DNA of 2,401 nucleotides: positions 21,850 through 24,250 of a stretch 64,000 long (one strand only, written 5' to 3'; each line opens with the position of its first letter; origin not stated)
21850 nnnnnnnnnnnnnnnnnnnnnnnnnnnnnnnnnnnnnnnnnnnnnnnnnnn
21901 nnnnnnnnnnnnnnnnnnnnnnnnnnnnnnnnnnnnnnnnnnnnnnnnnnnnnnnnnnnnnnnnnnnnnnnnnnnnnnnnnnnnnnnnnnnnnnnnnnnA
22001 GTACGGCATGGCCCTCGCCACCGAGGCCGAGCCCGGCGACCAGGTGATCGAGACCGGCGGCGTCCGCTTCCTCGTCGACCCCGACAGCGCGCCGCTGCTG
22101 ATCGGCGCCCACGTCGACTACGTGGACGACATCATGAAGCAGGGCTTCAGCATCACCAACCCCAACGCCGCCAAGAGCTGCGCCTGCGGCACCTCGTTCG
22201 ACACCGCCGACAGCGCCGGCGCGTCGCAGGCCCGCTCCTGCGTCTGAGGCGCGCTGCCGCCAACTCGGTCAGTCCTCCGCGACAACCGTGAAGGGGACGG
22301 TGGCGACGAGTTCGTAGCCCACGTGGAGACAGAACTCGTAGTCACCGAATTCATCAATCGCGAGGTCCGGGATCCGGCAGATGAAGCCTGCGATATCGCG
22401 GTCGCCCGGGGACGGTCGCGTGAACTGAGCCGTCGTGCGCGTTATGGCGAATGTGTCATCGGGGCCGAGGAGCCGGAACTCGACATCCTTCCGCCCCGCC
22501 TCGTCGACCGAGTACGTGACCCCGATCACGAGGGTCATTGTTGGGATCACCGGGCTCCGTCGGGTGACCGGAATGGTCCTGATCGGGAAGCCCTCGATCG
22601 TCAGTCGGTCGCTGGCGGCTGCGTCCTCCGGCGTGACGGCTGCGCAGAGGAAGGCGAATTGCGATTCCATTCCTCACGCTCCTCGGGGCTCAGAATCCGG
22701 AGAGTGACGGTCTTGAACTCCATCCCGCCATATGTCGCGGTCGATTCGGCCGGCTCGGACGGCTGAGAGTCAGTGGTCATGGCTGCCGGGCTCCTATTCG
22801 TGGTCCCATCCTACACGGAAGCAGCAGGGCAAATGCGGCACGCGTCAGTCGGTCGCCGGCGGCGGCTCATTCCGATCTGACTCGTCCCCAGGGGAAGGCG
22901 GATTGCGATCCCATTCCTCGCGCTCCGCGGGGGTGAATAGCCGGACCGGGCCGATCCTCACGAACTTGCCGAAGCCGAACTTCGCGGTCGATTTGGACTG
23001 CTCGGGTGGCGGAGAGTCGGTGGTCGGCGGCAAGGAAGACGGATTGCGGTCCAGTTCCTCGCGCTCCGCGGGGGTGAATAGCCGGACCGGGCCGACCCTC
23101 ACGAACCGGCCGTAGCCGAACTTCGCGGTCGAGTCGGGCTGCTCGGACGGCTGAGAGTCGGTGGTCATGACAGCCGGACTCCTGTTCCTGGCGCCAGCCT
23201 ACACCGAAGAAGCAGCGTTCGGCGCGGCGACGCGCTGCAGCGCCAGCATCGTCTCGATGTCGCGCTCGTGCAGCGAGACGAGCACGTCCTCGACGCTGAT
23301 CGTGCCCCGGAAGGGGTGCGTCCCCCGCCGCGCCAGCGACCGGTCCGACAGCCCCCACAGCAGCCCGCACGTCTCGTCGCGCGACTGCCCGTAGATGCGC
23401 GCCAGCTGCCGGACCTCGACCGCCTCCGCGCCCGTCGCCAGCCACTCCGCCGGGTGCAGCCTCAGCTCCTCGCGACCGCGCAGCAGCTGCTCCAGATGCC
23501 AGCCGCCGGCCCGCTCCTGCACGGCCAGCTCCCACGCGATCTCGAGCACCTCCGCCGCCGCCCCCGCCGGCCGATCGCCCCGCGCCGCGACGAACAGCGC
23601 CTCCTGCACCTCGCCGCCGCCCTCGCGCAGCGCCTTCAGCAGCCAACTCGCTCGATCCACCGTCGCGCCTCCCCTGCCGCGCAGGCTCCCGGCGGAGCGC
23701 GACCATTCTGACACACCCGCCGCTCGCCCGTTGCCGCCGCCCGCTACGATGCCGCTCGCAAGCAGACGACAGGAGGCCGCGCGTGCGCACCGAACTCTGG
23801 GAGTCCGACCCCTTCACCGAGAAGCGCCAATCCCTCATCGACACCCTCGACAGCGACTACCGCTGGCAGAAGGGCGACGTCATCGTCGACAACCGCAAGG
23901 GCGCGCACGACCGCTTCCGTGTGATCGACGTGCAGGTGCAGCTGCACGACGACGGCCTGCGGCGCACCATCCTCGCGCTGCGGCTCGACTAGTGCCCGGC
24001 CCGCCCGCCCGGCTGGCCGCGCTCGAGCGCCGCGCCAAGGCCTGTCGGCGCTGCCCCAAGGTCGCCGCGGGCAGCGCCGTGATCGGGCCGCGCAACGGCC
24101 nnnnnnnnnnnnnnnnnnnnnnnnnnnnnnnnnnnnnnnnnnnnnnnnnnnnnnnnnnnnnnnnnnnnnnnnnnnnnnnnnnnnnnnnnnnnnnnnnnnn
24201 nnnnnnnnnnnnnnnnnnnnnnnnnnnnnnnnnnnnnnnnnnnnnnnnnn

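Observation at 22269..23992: Lower-GC islet with tandemly duplicated small genes encoding a repeated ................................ module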

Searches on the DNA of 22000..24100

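Call 37: search_rna_families(source=window, start=22000, end=24100, threshold=evalue, max_evalue=1)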
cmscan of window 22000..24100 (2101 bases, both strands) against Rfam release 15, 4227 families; matches with E-value up to 1: 0.
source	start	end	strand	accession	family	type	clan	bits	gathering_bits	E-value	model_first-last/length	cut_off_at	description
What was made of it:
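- On Known RNA families (Rfam 15): No match at E<=1 in 22000-24100 on either strand (call 37).
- Tried and rejected: Rfam found none (call 37).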

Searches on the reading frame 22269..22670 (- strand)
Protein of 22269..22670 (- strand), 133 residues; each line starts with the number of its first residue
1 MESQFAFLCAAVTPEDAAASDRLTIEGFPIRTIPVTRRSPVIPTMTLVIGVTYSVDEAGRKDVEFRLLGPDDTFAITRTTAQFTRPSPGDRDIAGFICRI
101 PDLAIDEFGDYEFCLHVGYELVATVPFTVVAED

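Call 5: search_protein_families(library=pfam, proteins=[window:22269-22670:-], max_evalue=1)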
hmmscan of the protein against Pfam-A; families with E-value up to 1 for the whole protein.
window:22269-22670:- (133 aa): 1 family
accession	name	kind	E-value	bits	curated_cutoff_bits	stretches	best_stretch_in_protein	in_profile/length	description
PF22091.2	DUF6941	-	6.5e-11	43.1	27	1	4-129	1-124/125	Family of unknown function (DUF6941)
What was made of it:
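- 22269..22670 (-): DUF6941 gene, 133 aa. It is a beta-sandwich with a conserved scaffold and hypervariable segments. Pfam PF22091: E=6.5e-11, 43.1 bits, cutoff 27 (call 5).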

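Call 8: find_homologous_proteins(query=window:22269-22670:-)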
Query window:22269-22670:- (133 aa): 17 proteins with E <= 0.001 among 57 candidates.
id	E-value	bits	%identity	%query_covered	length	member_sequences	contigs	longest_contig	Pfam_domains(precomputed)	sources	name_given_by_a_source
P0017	1.7e-80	286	98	100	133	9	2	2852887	PF22091.3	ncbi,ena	-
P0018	4.2e-66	239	84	100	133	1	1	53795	PF22091.3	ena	-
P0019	1.6e-64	234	85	99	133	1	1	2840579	PF22091.3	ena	-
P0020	5.5e-62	226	80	100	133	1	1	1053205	PF22091.3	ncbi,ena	-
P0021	7.0e-49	183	68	100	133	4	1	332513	PF22091.3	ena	-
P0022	4.1e-48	181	68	100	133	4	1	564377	PF22091.3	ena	-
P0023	5.2e-48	181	65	100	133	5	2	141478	PF22091.3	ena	-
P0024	1.0e-44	170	63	100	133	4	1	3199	PF22091.3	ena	-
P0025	6.2e-44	167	65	100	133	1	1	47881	PF22091.3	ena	-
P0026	2.0e-43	166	62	100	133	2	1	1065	PF22091.3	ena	-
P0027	4.5e-42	161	61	100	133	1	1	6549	PF22091.3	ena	-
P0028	2.7e-41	159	63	100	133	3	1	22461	PF22091.3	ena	-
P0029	3.8e-41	158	61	100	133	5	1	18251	PF22091.3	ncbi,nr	ncbi:MAG: hypothetical protein F4Y94_04965 [Chloroflexi bacterium]|nr:hypothetical protein [Chlorofl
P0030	1.1e-40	157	59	100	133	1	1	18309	PF22091.3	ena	-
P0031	6.1e-30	122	64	71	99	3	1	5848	PF22091.3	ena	-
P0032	6.2e-29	119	62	71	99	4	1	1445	PF22091.3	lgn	-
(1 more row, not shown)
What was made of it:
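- On DUF6941 (PF22091): Precomputed PF22091 hits exist for all full-length relatives (call 8).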

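Call 13: find_related_loci(query=A1, collection=genome_contigs, flank=6000)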
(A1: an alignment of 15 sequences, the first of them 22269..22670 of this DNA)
Query A1 (133 aa) in genome_contigs; peptide patterns used: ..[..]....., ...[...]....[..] (x = any residue, [..] = any of these).
22 stretches matched a pattern; 3 encode a relative of the query (tblastn E <= 1e-3); 3 distinct loci.
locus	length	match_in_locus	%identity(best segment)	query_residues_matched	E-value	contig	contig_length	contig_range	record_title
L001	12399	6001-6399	93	1-133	9e-80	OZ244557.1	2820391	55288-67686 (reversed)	MAG: Dehalococcoidia bacterium isolate 17c548fc-85ac-4b32-8eac-b178c1b3bdc7 genome assembly, chromosome: 1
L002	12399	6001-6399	80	1-133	4e-68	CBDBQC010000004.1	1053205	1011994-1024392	MAG: Dehalococcoidia bacterium isolate 3b5922da-460a-4212-a651-5a23880356d2 genome assembly, contig: contig_4, whole gen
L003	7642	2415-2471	74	1-19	4e-5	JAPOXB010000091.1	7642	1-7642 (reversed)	MAG: Chloroflexota bacterium isolate COS3_bin_15 NODE_2004_length_7642_cov_14.1496, whole genome shotgun sequence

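Call 21: search_protein_families(library=ncbifam, proteins=[window:22269-22670:-], max_evalue=1)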
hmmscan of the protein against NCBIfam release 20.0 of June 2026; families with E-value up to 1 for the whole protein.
window:22269-22670:- (133 aa): 0 families

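Call 22: search_protein_families(library=padloc, proteins=[window:22269-22670:-], max_evalue=1)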
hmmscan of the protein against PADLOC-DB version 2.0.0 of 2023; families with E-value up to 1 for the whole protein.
window:22269-22670:- (133 aa): 0 families

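Call 31: predict_structure(alignment_id=A1)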
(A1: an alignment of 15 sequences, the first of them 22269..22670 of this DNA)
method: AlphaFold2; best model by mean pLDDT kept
length: 133 residues; sequences in the alignment: 15
mean_pLDDT: 76.6   pTM: 0.69
mean pLDDT of the five models: 76.6, 70.6, 70.1, 61.7, 56.7
residues with pLDDT >= 90: 18; 70-90: 83; 50-70: 19; < 50: 13
segments of 3 or more residues with pLDDT < 50: 15-27
pLDDT, mean of each block of 10 residues (from residue 1): 66 47 42 74 80 86 90 88 89 83 85 87 81 69
secondary structure, 60 per line:
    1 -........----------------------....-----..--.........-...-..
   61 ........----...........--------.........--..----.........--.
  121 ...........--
elements in order: E2-9 E32-35 E45-53 E59-68 E73-83 E92-100 E109-117 E120-131
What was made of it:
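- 22601..22670 (-): 70-nt overlap between two reading frames: the small-ORF tail (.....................*) and DUF6941 residues 1-23. In the AF2 model, DUF6941 residues 15-27 have pLDDT below 50, so this is a low-constraint loop (call 31).
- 22269..22670 (-): AF2 gives pLDDT 76.6 with 8 strands (call 31).
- Closest known: DUF6941. Same: It is predicted to be a beta-sandwich (call 31).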

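Call 39: fold_search(model_id=the predicted structure, library=pdb)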
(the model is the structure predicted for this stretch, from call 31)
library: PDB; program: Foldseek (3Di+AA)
matches with E <= 10: 1699; with E <= 0.001: 3
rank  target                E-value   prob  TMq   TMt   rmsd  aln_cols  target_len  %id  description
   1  7ok7_I                4.6e-04  1.00  0.41  0.34   5.5       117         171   14  Crystal structure of the UNC119B ARL3 complex (released 2021-06-09)
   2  7ok7_H                9.3e-04  1.00  0.43  0.36   7.2       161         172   13  Crystal structure of the UNC119B ARL3 complex (released 2021-06-09)
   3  9nem_D                9.3e-04  1.00  0.42  0.36   7.3       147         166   13  Structure of Unc119-Farnesylated peptide complex (released 2025-09-03)
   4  5xxl_B                1.1e-03  1.00  0.41  0.10   7.1       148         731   14  Crystal structure of GH3 beta-glucosidase from Bacteroides thetaiotaomicron (released 2017-12-13)
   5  5xxn_A                1.2e-03  1.00  0.43  0.10   7.1       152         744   13  Crystal Structure of mutant (D286N) beta-glucosidase from Bacteroides thetaiotaomicron in complex with sophorose (released 2017-12-13)
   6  9nem_B                1.2e-03  1.00  0.42  0.34   8.6       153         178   11  Structure of Unc119-Farnesylated peptide complex (released 2025-09-03)
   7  9odx                  1.2e-03  1.00  0.41  0.34   7.7       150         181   12  Structure of Unc119B in complex with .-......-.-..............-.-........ (released 2025-09-03)
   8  7ok7_J                1.3e-03  1.00  0.43  0.35   5.6       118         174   13  Crystal structure of the UNC119B ARL3 complex (released 2021-06-09)
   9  9nem_E                1.3e-03  1.00  0.42  0.38   7.0       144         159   12  Structure of Unc119-Farnesylated peptide complex (released 2025-09-03)
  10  6h6a_D                1.3e-03  1.00  0.40  0.34   7.6       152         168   12  Crystal structure of UNC119 in complex with LCK peptide (released 2018-09-26)
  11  7ok6_AAA              1.4e-03  1.00  0.37  0.32   5.7       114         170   12  Crystal structure of UNC119B in complex with LCK peptide (released 2021-06-09)
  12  6h6a_J                1.5e-03  1.00  0.39  0.34   5.4       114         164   11  Crystal structure of UNC119 in complex with LCK peptide (released 2018-09-26)
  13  9nem_A                1.5e-03  1.00  0.42  0.36   7.6       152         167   12  Structure of Unc119-Farnesylated peptide complex (released 2025-09-03)
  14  7ok7_G                1.6e-03  1.00  0.42  0.34   5.5       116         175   14  Crystal structure of the UNC119B ARL3 complex (released 2021-06-09)
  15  7ok6_HHH              1.6e-03  1.00  0.40  0.35   5.8       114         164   13  Crystal structure of UNC119B in complex with LCK peptide (released 2021-06-09)
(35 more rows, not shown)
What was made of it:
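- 22269..22670 (-): Fold matches in the PDB are weak (UNC119/RhoGDI, TM about 0.4, call 39).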

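Call 47: search_protein_families(library=phrogs, proteins=[window:22269-22670:-], max_evalue=1)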
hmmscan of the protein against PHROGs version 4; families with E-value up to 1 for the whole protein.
window:22269-22670:- (133 aa): 1 family
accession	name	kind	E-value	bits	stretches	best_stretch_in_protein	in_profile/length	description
phrog_508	-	tail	0.38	11.4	1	44-80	26-60/155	tail assembly chaperone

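Call 64: find_homologous_proteins(query=A1, max_evalue=0.001)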
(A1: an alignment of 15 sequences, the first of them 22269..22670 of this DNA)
Query A1 (15 sequences) (133 aa, profile of the alignment): 18 proteins with E <= 0.001 among 4344 candidates.
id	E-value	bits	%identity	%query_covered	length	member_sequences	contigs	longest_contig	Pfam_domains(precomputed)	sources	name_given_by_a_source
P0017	2.9e-69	249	98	100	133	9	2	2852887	PF22091.3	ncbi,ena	-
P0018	6.5e-69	248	84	100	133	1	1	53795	PF22091.3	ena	-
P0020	5.9e-68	245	80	100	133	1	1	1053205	PF22091.3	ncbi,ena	-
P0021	1.2e-67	244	68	100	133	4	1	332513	PF22091.3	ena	-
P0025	3.1e-67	243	65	100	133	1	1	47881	PF22091.3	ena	-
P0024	1.1e-66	241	63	100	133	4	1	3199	PF22091.3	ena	-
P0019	3.1e-66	239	85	99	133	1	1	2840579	PF22091.3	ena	-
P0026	6.3e-66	238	62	100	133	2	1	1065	PF22091.3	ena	-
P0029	2.2e-65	237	61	100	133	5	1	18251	PF22091.3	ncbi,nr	ncbi:MAG: hypothetical protein F4Y94_04965 [Chloroflexi bacterium]|nr:hypothetical protein [Chlorofl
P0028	3.4e-65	236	63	100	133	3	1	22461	PF22091.3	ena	-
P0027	5.1e-65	235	61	100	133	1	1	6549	PF22091.3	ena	-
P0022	3.0e-64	233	68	100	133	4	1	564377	PF22091.3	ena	-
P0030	1.0e-63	231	59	100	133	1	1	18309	PF22091.3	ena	-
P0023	1.3e-63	231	65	100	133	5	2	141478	PF22091.3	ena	-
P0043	8.2e-61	222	63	100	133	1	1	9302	PF22091.3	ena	-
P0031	1.3e-44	169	64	71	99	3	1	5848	PF22091.3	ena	-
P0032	3.1e-44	168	62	71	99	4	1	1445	PF22091.3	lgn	-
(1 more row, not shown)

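Call 66: fold_search(model_id=the predicted structure, library=viral)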
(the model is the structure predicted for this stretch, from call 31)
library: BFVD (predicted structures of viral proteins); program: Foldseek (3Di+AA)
matches with E <= 10: 1269; with E <= 0.001: 4
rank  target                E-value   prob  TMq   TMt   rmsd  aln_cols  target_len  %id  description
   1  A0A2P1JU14            1.6e-05  1.00  0.66  0.65   5.2       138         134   14  Uncharacterized protein [Anoxybacillus phage A403]
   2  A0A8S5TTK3            3.0e-04  1.00  0.63  0.53   5.8       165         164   12  Uncharacterized protein [Siphoviridae sp. ct5jB2]
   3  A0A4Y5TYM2            3.1e-04  1.00  0.62  0.32   5.9       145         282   15  (no name in the UniProt tables at hand)
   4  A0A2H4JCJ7            9.5e-04  1.00  0.54  0.53   6.6       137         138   11  Uncharacterized protein [uncultured Caudovirales phage]
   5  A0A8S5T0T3            1.0e-03  1.00  0.61  0.51   6.8       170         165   10  Uncharacterized protein [Siphoviridae sp. ctKFk2]
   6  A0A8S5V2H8            5.6e-03  0.85  0.27  0.20  17.1       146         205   12  Uncharacterized protein [CrAss-like virus sp. ctelJ1]
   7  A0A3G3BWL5            5.9e-03  0.99  0.42  0.35   6.8       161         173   12  (no name in the UniProt tables at hand)
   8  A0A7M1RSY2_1          8.5e-03  1.00  0.41  0.07   6.5       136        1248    7  Spore coat protein-like protein [uncultured phage cr124_1]
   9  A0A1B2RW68            1.8e-02  1.00  0.37  0.42   6.4       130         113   12  Uncharacterized protein [Lymphocystis disease virus 3]
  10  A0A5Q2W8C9            1.8e-02  0.72  0.25  0.09   9.2       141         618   16  (no name in the UniProt tables at hand)
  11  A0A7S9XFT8            1.9e-02  0.97  0.35  0.25   6.0       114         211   15  Uncharacterized protein [Virus NIOZ-UU159]
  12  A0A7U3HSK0            2.3e-02  1.00  0.47  0.38   4.5       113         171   10  (no name in the UniProt tables at hand)
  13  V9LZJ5                3.0e-02  0.97  0.36  0.22   5.7       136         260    9  Uncharacterized protein [Vibrio phage VP4B]
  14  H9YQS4                3.2e-02  1.00  0.46  0.21   5.7       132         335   12  (no name in the UniProt tables at hand)
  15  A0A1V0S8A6            3.2e-02  0.94  0.36  0.24  11.1       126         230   10  SWPV1-296 [Shearwaterpox virus]
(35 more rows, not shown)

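Call 71: find_related_loci(query=A1, collection=viral_contigs, flank=3000)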
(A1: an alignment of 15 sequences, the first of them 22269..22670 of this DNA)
Query A1 (133 aa) in viral_contigs; peptide patterns used: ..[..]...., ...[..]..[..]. (x = any residue, [..] = any of these).
22 stretches matched a pattern, but none encodes a relative of the query by tblastn (E <= 1e-3).

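Call 77: search_dna_similar(query=window:22272-22670:-, collection=phages, mode=protein, max_evalue=10, max_rows=15)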
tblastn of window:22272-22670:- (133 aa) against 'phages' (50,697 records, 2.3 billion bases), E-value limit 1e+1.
Records with a match: 11; places in all: 11; records where one place covers at least 80% of the query: 0.
Best place of each record, by identity: <60% 11.
By first word of the organism name: Gordonia 8; Erwinia 2; Citrobacter 1.
By host as written in the record: Gordonia terrae 3612 6; Erwinia amylovora ATCC 29780 2; Gordonia terrae 3621 2; Citrobacter sp. JL 976 1.
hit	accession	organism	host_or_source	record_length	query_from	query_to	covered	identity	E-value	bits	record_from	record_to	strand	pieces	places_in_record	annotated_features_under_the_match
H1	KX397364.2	Erwinia phage vB_EamM_Asesino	Erwinia amylovora ATCC 29780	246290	84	130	35%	47.9%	6e+0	32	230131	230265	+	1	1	hypothetical protein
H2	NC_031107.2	Erwinia phage vB_EamM_Asesino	Erwinia amylovora ATCC 29780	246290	84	130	35%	47.9%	6e+0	32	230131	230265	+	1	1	hypothetical protein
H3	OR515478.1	Citrobacter phage Ci1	Citrobacter sp. JL 976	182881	37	89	40%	35.2%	9e-1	35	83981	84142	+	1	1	hypothetical protein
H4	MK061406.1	Gordonia phage Adora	Gordonia terrae 3612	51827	77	118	32%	38.1%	8e+0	32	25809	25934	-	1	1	30: hypothetical protein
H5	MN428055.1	Gordonia phage Mcklovin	Gordonia terrae 3612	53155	77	118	32%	38.1%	8e+0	32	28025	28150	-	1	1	30: glycosyltransferase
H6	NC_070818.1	Gordonia phage Mcklovin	Gordonia terrae 3612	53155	77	118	32%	38.1%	8e+0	32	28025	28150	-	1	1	30: glycosyltransferase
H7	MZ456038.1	Gordonia phage Shlim410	Gordonia terrae 3612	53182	77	118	32%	38.1%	8e+0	32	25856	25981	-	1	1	30: glycosyltransferase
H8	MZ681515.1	Gordonia phage Hortense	Gordonia terrae 3612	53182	77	118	32%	38.1%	8e+0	32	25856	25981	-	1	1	30: glycosyltransferase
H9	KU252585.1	Gordonia phage Howe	Gordonia terrae 3621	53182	77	118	32%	38.1%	8e+0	32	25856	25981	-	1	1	30: hypothetical protein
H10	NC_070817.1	Gordonia phage Howe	Gordonia terrae 3621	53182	77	118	32%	38.1%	8e+0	32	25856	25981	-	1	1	30: hypothetical protein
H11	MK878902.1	Gordonia phage Twinkle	Gordonia terrae 3612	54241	77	118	32%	38.1%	8e+0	32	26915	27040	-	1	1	30: glycosyltransferase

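Call 87: search_protein_families(library=pfam, proteins=[L003:2490-2999:-, L003:2855-3193:-], max_evalue=0.01)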
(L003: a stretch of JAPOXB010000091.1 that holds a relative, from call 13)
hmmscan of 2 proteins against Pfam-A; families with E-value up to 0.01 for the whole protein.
L003:2490-2999:- (169 aa): 0 families

L003:2855-3193:- (112 aa): 0 families
